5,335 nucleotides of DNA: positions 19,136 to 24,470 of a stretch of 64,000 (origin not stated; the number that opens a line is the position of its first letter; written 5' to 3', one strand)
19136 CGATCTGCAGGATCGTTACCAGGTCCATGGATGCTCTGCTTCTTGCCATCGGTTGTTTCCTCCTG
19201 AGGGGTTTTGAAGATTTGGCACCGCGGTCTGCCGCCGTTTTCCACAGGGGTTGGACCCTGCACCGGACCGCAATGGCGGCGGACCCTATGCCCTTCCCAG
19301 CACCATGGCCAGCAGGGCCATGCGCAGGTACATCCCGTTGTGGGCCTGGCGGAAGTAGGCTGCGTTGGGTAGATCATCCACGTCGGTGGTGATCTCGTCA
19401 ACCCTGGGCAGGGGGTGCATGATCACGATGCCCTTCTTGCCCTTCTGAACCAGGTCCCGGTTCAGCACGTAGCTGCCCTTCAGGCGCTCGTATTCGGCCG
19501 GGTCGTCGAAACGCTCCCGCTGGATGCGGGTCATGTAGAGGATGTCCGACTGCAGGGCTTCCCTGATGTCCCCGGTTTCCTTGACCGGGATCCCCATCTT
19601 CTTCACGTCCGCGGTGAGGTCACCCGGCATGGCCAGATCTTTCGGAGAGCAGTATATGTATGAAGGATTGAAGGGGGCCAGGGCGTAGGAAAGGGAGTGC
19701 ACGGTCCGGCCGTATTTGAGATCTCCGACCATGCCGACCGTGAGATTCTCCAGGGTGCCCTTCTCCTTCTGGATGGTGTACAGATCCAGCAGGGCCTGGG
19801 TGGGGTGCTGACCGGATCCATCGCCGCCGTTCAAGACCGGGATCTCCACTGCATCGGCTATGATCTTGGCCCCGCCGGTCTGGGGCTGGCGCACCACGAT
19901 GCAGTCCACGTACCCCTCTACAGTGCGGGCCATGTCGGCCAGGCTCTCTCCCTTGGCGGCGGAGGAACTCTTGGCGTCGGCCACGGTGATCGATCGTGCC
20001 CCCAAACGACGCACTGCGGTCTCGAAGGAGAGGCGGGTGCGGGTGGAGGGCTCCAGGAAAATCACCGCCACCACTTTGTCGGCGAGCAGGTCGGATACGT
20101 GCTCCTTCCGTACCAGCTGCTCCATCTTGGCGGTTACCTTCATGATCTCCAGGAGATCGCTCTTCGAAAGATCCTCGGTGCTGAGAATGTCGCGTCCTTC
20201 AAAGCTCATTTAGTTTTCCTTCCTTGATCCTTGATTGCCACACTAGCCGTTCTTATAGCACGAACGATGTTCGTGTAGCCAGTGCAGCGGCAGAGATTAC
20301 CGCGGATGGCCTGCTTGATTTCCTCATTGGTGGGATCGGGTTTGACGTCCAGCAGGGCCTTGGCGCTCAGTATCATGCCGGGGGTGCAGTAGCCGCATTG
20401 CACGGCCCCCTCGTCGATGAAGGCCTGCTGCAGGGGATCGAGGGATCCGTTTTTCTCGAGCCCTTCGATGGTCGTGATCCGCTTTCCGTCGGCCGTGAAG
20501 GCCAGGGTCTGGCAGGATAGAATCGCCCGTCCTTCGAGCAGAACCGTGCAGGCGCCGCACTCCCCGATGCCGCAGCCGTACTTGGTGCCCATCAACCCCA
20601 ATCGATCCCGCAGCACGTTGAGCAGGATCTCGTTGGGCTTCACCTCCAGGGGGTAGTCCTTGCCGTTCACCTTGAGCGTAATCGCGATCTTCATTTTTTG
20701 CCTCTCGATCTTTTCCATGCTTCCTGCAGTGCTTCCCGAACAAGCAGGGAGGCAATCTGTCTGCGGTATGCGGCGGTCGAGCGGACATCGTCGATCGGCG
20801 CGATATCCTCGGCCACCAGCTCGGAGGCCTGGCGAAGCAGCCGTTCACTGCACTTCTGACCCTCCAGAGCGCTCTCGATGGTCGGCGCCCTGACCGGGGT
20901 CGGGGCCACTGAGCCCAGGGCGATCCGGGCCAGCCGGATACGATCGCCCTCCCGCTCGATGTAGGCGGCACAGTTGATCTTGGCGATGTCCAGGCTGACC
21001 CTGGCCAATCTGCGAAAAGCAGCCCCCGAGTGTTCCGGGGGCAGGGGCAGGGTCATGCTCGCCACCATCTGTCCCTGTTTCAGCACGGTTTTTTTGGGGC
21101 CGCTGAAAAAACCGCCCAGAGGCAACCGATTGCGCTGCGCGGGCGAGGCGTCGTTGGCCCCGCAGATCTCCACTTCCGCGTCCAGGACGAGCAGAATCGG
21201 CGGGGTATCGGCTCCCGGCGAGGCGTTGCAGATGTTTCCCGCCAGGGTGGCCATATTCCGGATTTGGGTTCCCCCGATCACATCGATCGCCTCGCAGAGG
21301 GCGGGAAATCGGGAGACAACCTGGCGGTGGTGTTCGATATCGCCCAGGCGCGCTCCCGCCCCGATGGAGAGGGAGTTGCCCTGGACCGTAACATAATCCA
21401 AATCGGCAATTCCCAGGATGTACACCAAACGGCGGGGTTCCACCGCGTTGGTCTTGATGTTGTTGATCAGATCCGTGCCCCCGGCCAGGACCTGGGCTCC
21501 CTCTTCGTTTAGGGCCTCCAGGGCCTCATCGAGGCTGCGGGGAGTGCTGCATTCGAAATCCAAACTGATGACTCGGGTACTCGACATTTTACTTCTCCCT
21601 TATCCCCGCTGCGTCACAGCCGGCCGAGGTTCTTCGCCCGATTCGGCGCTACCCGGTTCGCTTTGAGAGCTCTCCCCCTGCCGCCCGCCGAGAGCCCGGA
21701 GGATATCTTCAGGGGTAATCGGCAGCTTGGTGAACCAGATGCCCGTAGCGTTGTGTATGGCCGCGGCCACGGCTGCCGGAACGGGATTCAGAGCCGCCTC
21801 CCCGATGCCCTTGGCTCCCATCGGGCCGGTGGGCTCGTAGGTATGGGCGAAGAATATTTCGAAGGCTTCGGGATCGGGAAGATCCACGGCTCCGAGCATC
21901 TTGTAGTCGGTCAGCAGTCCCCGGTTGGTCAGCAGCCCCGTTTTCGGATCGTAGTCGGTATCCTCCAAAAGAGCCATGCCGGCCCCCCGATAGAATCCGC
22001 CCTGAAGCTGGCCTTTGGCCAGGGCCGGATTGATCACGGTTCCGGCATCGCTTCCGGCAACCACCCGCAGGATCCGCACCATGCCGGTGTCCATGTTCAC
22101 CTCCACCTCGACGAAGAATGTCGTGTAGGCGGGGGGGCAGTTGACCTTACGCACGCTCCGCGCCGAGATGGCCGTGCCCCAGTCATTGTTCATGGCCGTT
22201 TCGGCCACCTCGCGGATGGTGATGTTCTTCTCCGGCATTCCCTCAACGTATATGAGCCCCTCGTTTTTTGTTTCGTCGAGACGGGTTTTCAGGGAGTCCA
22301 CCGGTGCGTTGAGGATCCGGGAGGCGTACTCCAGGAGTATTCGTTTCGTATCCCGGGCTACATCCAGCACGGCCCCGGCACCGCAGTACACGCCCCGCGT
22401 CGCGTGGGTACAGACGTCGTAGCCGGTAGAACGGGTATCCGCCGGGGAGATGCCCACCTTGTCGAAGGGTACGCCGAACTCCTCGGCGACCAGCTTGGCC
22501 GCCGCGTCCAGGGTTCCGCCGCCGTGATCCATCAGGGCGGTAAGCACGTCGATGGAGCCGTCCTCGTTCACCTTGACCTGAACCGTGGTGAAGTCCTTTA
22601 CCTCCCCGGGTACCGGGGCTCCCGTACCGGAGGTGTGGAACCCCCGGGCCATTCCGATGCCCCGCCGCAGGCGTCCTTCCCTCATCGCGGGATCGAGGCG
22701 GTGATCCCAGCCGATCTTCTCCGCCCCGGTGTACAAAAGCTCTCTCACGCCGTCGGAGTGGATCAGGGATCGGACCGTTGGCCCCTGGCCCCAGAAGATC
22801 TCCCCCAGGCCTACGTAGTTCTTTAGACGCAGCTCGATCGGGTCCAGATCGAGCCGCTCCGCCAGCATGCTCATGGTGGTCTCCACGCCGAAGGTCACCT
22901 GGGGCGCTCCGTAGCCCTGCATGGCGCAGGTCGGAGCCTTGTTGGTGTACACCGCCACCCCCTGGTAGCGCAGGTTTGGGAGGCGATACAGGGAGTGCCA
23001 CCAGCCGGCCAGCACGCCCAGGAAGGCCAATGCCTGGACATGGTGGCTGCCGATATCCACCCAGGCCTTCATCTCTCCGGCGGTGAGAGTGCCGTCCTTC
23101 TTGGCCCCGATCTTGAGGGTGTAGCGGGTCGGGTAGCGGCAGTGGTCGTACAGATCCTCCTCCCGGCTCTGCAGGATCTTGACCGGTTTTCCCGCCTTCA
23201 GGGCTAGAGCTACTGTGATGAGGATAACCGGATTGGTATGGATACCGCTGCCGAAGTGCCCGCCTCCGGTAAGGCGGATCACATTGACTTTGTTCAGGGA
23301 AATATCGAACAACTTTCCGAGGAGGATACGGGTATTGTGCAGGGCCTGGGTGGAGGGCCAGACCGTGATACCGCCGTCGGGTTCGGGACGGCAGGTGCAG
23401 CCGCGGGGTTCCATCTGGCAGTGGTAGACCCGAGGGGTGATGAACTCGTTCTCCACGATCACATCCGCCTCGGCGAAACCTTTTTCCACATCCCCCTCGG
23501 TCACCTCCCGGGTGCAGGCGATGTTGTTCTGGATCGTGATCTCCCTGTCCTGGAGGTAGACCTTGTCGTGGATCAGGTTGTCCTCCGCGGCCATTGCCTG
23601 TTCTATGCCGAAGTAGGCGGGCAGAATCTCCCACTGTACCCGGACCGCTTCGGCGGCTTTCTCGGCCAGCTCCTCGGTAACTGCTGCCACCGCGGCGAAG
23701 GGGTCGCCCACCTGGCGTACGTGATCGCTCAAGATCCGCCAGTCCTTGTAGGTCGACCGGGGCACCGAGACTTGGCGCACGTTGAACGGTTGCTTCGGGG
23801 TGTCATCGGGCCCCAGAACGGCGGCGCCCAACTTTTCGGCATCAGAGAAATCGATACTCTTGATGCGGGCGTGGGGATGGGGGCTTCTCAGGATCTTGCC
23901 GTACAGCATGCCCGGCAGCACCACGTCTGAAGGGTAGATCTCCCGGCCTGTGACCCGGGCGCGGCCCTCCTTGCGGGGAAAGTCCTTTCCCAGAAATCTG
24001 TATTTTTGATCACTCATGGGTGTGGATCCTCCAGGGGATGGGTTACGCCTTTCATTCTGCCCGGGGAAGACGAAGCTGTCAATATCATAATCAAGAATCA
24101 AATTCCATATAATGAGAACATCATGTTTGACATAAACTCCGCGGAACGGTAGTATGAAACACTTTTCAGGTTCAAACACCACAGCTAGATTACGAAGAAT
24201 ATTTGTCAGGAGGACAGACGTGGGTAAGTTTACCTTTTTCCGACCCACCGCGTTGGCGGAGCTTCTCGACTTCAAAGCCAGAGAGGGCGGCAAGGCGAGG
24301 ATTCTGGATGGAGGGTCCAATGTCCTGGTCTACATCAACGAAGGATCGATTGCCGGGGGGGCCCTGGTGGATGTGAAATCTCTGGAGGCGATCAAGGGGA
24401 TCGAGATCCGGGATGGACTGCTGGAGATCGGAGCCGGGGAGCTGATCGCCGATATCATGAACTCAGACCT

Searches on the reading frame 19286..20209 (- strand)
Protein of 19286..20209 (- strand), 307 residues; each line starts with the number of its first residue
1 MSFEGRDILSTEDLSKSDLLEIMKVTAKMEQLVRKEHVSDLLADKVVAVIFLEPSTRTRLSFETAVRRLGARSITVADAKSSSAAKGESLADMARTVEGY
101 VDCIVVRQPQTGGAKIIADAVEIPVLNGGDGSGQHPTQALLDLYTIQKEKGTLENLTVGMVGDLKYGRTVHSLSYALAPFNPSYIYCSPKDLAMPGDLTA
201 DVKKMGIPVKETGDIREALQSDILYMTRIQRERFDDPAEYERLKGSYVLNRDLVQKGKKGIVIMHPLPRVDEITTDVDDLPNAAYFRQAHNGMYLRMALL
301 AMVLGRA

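Call 6: search_protein_families(library=pfam, proteins=[window:19286-20209:-], max_evalue=0.001)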
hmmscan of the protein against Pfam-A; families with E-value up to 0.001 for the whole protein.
window:19286-20209:- (307 aa): 2 families
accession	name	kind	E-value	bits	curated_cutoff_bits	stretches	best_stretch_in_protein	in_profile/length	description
PF02729.26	OTCace_N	-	3e-45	154.4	29.9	1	6-147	1-147/148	Aspartate/ornithine carbamoyltransferase, carbamoyl-P binding domain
PF00185.30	OTCace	-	9.8e-29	100.9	29.4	1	155-302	2-156/157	Aspartate/ornithine carbamoyltransferase, Asp/Orn binding domain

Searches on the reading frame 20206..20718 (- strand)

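Call 6: search_protein_families(library=pfam, proteins=[window:20206-20718:-], max_evalue=0.001)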
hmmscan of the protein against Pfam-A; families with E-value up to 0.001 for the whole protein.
window:20206-20718:- (170 aa): 3 families
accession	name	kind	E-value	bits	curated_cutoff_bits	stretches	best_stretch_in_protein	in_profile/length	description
PF01799.25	Fer2_2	-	4.4e-34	116.9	30.3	1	83-156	1-75/75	[2Fe-2S] binding domain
PF00111.32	Fer2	-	1.7e-09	37.9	21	1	16-72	2-75/77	2Fe-2S iron-sulfur cluster binding domain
PF13085.11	Fer2_3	-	3.3e-05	24.3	27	1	41-89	44-91/107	2Fe-2S iron-sulfur cluster binding domain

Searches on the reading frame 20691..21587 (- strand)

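Call 7: search_protein_families(library=pfam, proteins=[window:20691-21587:-], max_evalue=0.001)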
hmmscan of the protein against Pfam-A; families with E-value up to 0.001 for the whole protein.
window:20691-21587:- (298 aa): 2 families
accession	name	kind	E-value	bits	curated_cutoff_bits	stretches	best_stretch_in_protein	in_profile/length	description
PF00941.27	FAD_binding_5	-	6.6e-45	153.4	27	1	10-182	2-169/170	FAD binding domain in molybdopterin dehydrogenase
PF03450.22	CO_deh_flav_C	-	7.9e-26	90.6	25.5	1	189-290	1-102/102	CO dehydrogenase flavoprotein C-terminal domain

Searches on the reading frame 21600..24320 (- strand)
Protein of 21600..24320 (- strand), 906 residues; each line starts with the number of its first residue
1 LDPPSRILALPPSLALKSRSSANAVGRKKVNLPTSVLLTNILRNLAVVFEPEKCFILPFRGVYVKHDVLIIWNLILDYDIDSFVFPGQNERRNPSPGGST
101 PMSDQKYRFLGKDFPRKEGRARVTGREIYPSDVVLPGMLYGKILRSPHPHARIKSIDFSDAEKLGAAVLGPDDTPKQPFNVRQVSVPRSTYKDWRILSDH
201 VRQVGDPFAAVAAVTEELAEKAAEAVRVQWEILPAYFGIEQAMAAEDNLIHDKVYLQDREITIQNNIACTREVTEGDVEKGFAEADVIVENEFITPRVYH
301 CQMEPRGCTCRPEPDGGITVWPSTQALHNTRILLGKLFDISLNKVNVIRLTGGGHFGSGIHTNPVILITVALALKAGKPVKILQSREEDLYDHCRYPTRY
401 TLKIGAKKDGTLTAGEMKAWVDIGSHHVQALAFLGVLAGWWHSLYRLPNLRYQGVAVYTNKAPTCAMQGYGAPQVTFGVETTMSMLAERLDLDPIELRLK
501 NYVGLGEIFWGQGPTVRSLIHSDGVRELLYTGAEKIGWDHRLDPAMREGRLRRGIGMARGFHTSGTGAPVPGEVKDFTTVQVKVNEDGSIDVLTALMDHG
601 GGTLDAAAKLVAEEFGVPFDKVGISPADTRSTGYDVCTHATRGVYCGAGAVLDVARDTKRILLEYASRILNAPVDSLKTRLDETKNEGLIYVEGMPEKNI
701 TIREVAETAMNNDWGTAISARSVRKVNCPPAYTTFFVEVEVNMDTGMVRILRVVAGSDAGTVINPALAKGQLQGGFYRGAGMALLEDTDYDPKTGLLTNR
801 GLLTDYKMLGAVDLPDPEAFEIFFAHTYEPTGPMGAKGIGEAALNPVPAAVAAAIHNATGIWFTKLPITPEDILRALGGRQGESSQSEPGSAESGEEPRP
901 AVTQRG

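Call 7: search_protein_families(library=pfam, proteins=[window:21600-24320:-], max_evalue=0.001)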
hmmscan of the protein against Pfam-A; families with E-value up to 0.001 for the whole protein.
window:21600-24320:- (906 aa): 3 families
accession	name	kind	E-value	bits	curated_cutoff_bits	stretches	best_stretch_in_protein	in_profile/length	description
PF02738.23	MoCoBD_1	-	1.6e-65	221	27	1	265-502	7-244/244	Molybdopterin cofactor-binding domain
PF20256.3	MoCoBD_2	-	6.9e-56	190.3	27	1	533-815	3-283/283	Molybdopterin cofactor-binding domain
PF01315.27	Ald_Xan_dh_C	-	2.1e-23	83.2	31.3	1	124-233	1-109/110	Aldehyde oxidase and xanthine dehydrogenase, a/b hammerhead domain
